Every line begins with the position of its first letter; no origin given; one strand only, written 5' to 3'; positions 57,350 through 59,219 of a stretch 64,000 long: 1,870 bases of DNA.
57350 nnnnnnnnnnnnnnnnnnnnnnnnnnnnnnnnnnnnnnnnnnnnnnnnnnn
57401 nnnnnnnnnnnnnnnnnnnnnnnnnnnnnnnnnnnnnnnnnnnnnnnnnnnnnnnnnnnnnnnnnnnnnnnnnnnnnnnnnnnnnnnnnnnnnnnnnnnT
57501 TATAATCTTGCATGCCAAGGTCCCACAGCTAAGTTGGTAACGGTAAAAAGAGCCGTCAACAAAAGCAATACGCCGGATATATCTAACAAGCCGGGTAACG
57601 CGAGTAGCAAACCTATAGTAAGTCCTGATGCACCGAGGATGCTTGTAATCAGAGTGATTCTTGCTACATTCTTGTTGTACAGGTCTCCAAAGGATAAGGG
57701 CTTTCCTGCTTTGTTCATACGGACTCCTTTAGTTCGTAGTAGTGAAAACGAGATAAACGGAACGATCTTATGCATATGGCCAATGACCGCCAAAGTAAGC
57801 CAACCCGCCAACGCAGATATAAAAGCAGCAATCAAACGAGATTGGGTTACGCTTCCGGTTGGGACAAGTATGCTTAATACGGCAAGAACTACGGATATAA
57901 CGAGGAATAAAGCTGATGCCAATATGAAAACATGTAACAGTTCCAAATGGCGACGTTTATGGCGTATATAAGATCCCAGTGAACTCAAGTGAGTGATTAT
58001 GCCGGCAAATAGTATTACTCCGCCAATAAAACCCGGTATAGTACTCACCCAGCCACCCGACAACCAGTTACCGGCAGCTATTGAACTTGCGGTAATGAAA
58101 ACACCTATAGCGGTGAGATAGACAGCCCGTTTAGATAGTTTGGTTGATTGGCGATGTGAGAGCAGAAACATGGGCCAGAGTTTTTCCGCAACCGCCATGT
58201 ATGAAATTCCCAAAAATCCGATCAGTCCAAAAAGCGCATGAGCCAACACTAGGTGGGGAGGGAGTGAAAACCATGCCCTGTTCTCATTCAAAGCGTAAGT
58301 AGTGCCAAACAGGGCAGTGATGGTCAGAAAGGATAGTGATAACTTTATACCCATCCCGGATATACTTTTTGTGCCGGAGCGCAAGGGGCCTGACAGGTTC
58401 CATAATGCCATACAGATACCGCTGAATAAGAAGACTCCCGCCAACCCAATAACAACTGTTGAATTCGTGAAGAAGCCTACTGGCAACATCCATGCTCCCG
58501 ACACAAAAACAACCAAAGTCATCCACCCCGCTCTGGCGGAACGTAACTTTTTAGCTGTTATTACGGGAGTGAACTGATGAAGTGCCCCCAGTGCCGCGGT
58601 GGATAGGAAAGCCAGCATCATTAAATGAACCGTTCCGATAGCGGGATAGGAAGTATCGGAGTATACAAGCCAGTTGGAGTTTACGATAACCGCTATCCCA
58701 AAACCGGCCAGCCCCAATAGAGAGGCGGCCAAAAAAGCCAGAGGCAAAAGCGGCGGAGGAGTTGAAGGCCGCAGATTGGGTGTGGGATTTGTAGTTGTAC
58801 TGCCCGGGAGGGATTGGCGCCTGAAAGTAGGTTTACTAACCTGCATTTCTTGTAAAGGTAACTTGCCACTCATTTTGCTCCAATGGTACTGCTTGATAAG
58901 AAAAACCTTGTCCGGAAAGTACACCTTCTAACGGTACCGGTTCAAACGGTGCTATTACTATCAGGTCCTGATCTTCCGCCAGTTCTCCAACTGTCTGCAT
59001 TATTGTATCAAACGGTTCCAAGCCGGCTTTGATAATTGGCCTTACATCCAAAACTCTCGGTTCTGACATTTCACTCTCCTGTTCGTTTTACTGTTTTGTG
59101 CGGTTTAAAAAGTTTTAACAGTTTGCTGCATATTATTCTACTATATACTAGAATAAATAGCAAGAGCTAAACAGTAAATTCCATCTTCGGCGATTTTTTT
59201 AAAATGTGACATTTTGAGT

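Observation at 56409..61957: A 24-bp palindromic operator present three times links an ArsR-like regulator to DUF2249 / hemerythrin / 12-TM / DUF59 genes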

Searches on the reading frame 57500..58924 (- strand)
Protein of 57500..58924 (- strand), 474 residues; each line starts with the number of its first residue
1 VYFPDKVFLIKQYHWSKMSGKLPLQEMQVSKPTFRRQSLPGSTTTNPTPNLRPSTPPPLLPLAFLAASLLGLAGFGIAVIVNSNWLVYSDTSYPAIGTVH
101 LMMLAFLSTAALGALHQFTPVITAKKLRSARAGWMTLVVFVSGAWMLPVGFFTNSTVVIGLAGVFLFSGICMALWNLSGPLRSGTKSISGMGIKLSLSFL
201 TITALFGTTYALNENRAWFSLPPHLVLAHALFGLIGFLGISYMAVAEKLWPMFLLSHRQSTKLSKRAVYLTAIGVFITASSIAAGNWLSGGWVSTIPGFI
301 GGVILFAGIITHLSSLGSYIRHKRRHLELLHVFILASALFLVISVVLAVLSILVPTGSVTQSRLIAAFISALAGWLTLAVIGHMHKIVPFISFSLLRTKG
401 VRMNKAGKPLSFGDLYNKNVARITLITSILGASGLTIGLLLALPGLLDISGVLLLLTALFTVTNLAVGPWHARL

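Call 3: search_protein_families(library=pfam, proteins=[window:57500-58924:-], max_evalue=0.01)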
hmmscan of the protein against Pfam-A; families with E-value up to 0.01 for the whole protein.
window:57500-58924:- (474 aa): 0 families

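Call 5: search_protein_families(library=ncbifam, proteins=[window:57500-58924:-], max_evalue=0.01)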
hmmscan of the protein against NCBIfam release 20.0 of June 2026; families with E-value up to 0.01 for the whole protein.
window:57500-58924:- (474 aa): 0 families

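Call 27: find_homologous_proteins(query=window:57500-58846:-)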
Query window:57500-58846:- (448 aa): 416 proteins with E <= 0.001 among 8000 candidates; the best 120 are listed.
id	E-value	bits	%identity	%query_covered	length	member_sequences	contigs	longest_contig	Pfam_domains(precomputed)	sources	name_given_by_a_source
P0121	8.1e-280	946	100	100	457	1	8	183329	-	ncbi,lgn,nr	ncbi:MAG: hypothetical protein M1483_04410 [Actinobacteria bacterium]|nr:hypothetical protein [Actin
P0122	6.2e-127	442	61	83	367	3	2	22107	-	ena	-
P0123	2.5e-103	365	47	97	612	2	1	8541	PF10006.15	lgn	-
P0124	1.1e-102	362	48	85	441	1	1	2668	-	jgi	jgi:hypothetical protein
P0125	2.9e-101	358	46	91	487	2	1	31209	-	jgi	-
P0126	3.6e-101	357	49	84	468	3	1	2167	-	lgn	-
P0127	1.0e-99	353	44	96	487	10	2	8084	-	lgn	-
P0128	4.6e-98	347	45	99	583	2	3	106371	PF10006.15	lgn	-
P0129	7.9e-98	346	47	92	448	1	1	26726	-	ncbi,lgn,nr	ncbi:MAG: hypothetical protein HYU28_11430 [Actinobacteria bacterium]|nr:hypothetical protein [Actin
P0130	3.3e-97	344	46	91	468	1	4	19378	-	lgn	-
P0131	8.4e-97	343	45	97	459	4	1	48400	-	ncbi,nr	ncbi:MAG TPA: hypothetical protein VFU14_17825 [Acidimicrobiales bacterium]|nr:hypothetical protein 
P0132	1.3e-96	342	44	96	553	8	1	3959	PF10006.15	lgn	-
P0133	2.9e-96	341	43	99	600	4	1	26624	PF10006.15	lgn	-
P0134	5.2e-96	340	45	94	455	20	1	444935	-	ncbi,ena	-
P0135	7.0e-96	340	46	95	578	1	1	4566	PF10006.15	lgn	-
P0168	1.1e-92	329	44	95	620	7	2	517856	PF10006.15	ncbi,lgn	ncbi:MAG: DUF2249 domain-containing protein [Microthrixaceae bacterium]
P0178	7.0e-92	327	41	99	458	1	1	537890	-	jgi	jgi:hypothetical protein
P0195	3.5e-91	324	44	94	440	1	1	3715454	-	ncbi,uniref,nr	ncbi:hypothetical protein [Actinomarinicola tropica]|uniref:Cbb3-type cytochrome c oxidase subunit I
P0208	1.3e-90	323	40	99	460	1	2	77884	-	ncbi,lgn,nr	ncbi:MAG: hypothetical protein DCC49_04925 [Acidobacteria bacterium]|nr:MAG: hypothetical protein DC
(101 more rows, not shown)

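Call 40: predict_structure(alignment_id=A2)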
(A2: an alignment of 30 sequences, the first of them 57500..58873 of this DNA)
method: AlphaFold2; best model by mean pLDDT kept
length: 457 residues; sequences in the alignment: 30
mean_pLDDT: 87.1   pTM: 0.86
mean pLDDT of the five models: 87.1, 86.8, 84.6, 83.3, 82.6
residues with pLDDT >= 90: 305; 70-90: 90; 50-70: 34; < 50: 28
segments of 3 or more residues with pLDDT < 50: 1-3, 15-33, 199-202
pLDDT, mean of each block of 10 residues (from residue 1): 52 49 45 63 95 97 96 88 94 95 91 97 96 92 92 97 84 95 92 60 69 93 93 81 87 97 81 64 93 93 82 92 94 86 90 95 94 93 91 93 97 98 98 98 96 87
secondary structure, 60 per line:
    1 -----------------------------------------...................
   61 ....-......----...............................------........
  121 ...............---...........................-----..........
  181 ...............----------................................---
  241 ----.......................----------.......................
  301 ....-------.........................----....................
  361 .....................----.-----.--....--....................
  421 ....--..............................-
elements in order: H42-64 H66-71 H76-106 H113-135 H139-165 H171-195 H206-237 H245-267 H278-304 H312-336 H341-381 H395-398 H401-424 H427-456

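Call 43: fold_search(model_id=the predicted structure, library=pdb)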
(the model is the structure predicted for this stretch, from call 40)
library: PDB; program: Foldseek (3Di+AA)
matches with E <= 10: 197; with E <= 0.001: 10
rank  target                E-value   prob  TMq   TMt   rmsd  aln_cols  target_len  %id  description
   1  3o0r_B                4.5e-05  1.00  0.57  0.58   6.7       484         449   12  Crystal structure of nitric oxide reductase from Pseudomonas aeruginosa in complex with antibody fragment (released 2010-12-29)
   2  9g83_t                5.9e-05  1.00  0.66  0.64   5.2       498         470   13  Respiratory supercomplex CI1-CIII2-CIV2-(cbb3)1 from alphaproteobacterium (released 2026-02-04)
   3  4xyd_A                1.5e-04  1.00  0.53  0.55   8.6       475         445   12  Nitric oxide reductase from Roseobacter denitrificans (RdNOR) (released 2016-05-25)
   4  3mk7_A                3.2e-04  1.00  0.64  0.63   6.0       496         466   11  The structure of CBB3 cytochrome oxidase (released 2010-08-04)
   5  6xkw_n                4.7e-04  1.00  0.66  0.65   5.5       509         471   14  R. capsulatus CIII2CIV bipartite super-complex (SC-2A) with CcoH/cy (released 2020-12-30)
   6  9fq8_4Q               5.1e-04  1.00  0.63  0.63   6.8       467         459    9  Perkinsus marinus Respiratory complex CIV (released 2025-06-25)
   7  9gy6_F                5.7e-04  1.00  0.64  0.54   6.2       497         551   10  Mycobacterial cytochrome bc1:aa3 with inhibitor (released 2025-04-09)
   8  3mk7_G                6.5e-04  1.00  0.64  0.63   6.0       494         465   11  The structure of CBB3 cytochrome oxidase (released 2010-08-04)
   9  8smr_E                7.6e-04  1.00  0.64  0.63   6.0       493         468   12  cytochrome bc1-cbb3 supercomplex from Pseudomonas aeruginosa (released 2023-10-11)
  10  3mk7_D                8.5e-04  1.00  0.63  0.62   5.9       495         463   11  The structure of CBB3 cytochrome oxidase (released 2010-08-04)
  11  9g6b_A                1.2e-03  1.00  0.60  0.59   6.2       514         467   12  cbb3-2 NOH complex (released 2026-01-28)
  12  1ehk_A                1.3e-03  1.00  0.62  0.53   6.4       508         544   12  CRYSTAL STRUCTURE OF THE ABERRANT BA3-CYTOCHROME-C OXIDASE FROM THERMUS THERMOPHILUS (released 2001-02-22)
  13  2yev_A                1.6e-03  1.00  0.55  0.35   8.0       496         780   11  Structure of caa3-type cytochrome oxidase (released 2012-05-23)
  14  4g71_A                1.7e-03  1.00  0.62  0.53   6.1       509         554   12  Structure of Recombinant Cytochrome ba3 Oxidase mutant V236N from Thermus thermophilus (released 2013-07-24)
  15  8qqk_A                2.3e-03  1.00  0.66  0.47   5.6       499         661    9  Cryo-EM structure of E. coli cytochrome bo3 quinol oxidase assembled in peptidiscs (released 2024-04-24)
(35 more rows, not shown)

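Call 51: find_encoding_contigs(protein=P0122, flank=8000, max_places=3)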
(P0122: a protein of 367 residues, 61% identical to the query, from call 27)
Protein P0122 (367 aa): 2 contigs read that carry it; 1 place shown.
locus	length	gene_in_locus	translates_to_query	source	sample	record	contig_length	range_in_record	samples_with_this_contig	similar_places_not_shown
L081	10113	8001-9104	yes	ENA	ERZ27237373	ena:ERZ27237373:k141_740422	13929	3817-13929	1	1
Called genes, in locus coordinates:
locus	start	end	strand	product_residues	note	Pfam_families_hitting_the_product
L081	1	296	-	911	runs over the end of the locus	PF06634:DUF1156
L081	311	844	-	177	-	-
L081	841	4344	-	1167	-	PF00176:SNF2-rel_dom, PF00270:DEAD, PF04851:ResIII, PF00271:Helicase_C, PF13020:NOV_C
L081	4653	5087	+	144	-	PF03050:DDE_Tnp_IS66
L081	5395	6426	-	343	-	PF28530:DUF8426, PF04471:Mrr_cat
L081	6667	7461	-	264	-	PF01814:Hemerythrin, PF10006:DUF2249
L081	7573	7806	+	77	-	PF10006:DUF2249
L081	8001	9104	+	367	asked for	-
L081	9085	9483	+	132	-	PF01883:FeS_assembly_P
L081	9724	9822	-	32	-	-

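Call 52: find_encoding_contigs(protein=P0208, flank=8000, max_places=2)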
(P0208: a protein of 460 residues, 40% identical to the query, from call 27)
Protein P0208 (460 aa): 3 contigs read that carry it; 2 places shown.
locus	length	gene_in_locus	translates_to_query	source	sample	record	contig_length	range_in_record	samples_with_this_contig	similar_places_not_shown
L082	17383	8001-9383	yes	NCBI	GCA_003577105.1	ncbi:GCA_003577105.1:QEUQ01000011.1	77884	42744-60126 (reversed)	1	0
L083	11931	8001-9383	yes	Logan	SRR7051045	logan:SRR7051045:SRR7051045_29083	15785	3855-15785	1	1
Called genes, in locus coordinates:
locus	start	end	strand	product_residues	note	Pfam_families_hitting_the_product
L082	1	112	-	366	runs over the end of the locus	PF22691:Thiolase_C_1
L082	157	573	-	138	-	PF12172:zf-ChsH2, PF01796:OB_ChsH2_C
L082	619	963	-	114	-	PF00072:Response_reg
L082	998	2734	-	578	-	PF07730:HisKA_3, PF02518:HATPase_c, PF13581:HATPase_c_2 (faint)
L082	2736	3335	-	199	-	PF00072:Response_reg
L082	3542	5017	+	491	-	PF01523:PmbA_TldD_1st, PF19290:PmbA_TldD_2nd, PF19289:PmbA_TldD_3rd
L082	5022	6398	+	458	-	PF19289:PmbA_TldD_3rd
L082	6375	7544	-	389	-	-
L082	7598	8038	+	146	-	PF10006:DUF2249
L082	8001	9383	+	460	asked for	-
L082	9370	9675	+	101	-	PF01883:FeS_assembly_P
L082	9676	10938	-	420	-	PF00425:Chorismate_bind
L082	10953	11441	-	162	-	PF03703:bPH_2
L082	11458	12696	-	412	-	-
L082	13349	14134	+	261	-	PF12705:PDDEXK_1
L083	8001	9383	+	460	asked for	-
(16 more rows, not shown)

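Call 61: search_solved_structures(query=A2, max_evalue=10, show_alignments=3)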
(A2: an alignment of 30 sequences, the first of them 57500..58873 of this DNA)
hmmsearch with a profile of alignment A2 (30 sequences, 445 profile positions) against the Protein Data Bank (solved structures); distinct sequences matched with E-value up to 10: 0.

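Call 70: find_encoding_contigs(protein=P0195, flank=10000, max_places=1)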
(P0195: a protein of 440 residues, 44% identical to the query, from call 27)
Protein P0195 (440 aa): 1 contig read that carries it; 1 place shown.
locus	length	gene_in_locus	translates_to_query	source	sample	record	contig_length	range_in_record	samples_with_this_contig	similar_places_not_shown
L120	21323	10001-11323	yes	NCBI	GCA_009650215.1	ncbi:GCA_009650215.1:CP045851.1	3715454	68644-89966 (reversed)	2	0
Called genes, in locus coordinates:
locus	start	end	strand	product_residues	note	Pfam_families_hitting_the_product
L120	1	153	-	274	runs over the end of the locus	PF13622:4HBT_3 (faint), PF03061:4HBT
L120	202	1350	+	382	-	PF02771:Acyl-CoA_dh_N, PF02770:Acyl-CoA_dh_M, PF00441:Acyl-CoA_dh_1, PF08028:Acyl-CoA_dh_2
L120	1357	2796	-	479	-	PF00392:GntR (weak), PF02082:Rrf2 (faint), PF07729:FCD, PF00392:GntR, PF07729:FCD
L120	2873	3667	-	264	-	PF08021:FAD_binding_9, PF04954:SIP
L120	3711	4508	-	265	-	-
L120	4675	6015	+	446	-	PF02353:CMAS, PF13489:Methyltransf_23, PF05175:MTS (weak), PF08241:Methyltransf_11, PF08242:Methyltransf_12, PF13649:Methyltransf_25, PF13847:Methyltransf_31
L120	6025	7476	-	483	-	PF13238:AAA_18 (faint), PF13671:AAA_33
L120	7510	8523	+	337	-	PF10974:DUF2804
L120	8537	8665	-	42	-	-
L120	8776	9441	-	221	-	PF12840:HTH_20, PF01022:HTH_5 (weak)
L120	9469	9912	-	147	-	PF10006:DUF2249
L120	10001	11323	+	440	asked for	-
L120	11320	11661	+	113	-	PF01883:FeS_assembly_P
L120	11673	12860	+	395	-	-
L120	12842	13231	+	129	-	PF07883:Cupin_2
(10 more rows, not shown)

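Call 71: find_encoding_contigs(protein=P0178, flank=10000, max_places=1)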
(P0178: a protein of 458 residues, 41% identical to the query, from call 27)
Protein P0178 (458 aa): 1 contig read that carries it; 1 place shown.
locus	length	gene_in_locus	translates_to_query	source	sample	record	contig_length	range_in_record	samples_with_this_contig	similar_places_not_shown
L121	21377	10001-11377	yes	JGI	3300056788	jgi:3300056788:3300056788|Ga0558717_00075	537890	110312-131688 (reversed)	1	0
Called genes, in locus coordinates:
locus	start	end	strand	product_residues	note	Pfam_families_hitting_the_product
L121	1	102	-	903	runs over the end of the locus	PF02463:SMC_N (faint), PF13175:AAA_15, PF13476:AAA_23, PF13514:AAA_27 (weak)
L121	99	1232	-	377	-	PF00149:Metallophos (weak)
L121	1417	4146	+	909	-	PF19878:DUF6351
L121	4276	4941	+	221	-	PF01643:Acyl-ACP_TE, PF20791:Acyl-ACP_TE_C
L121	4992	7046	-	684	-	PF00009:GTP_EFTU, PF03144:GTP_EFTU_D2, PF22042:EF-G_D2, PF14492:EFG_III, PF03764:EFG_IV, PF00679:EFG_C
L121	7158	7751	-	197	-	PF00440:TetR_N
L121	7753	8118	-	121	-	PF00005:ABC_tran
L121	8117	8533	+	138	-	-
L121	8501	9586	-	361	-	PF02687:FtsX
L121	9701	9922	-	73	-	PF10006:DUF2249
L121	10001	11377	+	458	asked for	-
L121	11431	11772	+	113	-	PF01883:FeS_assembly_P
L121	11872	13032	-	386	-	PF01757:Acyl_transf_3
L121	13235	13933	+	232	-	PF00300:His_Phos_1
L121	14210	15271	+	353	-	PF01548:DEDD_Tnp_IS110, PF02371:Transposase_20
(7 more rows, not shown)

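Call 72: find_encoding_contigs(protein=P0168, flank=10000, max_places=1)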
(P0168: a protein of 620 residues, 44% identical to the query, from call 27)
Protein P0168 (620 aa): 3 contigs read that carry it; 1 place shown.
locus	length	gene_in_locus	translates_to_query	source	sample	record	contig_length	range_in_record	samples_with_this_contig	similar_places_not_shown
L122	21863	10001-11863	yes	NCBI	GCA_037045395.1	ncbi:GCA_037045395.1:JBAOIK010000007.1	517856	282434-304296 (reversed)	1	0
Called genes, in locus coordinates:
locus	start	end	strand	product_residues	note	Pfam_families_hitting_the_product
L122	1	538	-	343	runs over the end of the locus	PF02775:TPP_enzyme_C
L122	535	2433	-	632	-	PF01558:POR, PF01855:POR_N, PF17147:PFOR_II (weak)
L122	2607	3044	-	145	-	PF02580:Tyr_Deacylase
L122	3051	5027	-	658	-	PF00270:DEAD, PF04851:ResIII (faint), PF13307:Helicase_C_2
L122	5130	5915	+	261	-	PF00106:adh_short, PF01370:Epimerase, PF08659:KR, PF13460:NAD_binding_10 (weak), PF13561:adh_short_C2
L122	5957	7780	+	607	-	PF00149:Metallophos (faint)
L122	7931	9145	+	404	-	PF04185:Phosphoesterase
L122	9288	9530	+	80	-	PF10006:DUF2249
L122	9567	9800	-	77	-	PF10006:DUF2249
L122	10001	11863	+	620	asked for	PF10006:DUF2249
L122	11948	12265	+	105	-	PF01883:FeS_assembly_P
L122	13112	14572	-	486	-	PF02310:B12-binding (faint), PF04055:Radical_SAM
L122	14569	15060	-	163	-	PF18603:LAL_C2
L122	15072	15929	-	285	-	PF18130:ATPgrasp_N, PF01071:GARS_A, PF13535:ATP-grasp_4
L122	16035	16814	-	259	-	PF00561:Abhydrolase_1, PF12697:Abhydrolase_6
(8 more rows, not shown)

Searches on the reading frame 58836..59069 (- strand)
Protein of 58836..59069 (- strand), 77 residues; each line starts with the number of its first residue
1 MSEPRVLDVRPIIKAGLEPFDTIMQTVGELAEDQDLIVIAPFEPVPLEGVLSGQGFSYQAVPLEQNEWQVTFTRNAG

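Call 3: search_protein_families(library=pfam, proteins=[window:58836-59069:-], max_evalue=0.01)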
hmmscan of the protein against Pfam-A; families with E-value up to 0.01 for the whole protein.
window:58836-59069:- (77 aa): 1 family
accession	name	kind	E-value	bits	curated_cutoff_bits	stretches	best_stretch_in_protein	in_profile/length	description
PF10006.14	DUF2249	-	1.7e-14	53.8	29.5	1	6-74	1-70/70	Uncharacterized conserved protein (DUF2249)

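Call 5: search_protein_families(library=ncbifam, proteins=[window:58836-59069:-], max_evalue=0.01)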
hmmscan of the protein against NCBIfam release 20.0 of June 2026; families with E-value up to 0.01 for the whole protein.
window:58836-59069:- (77 aa): 0 families
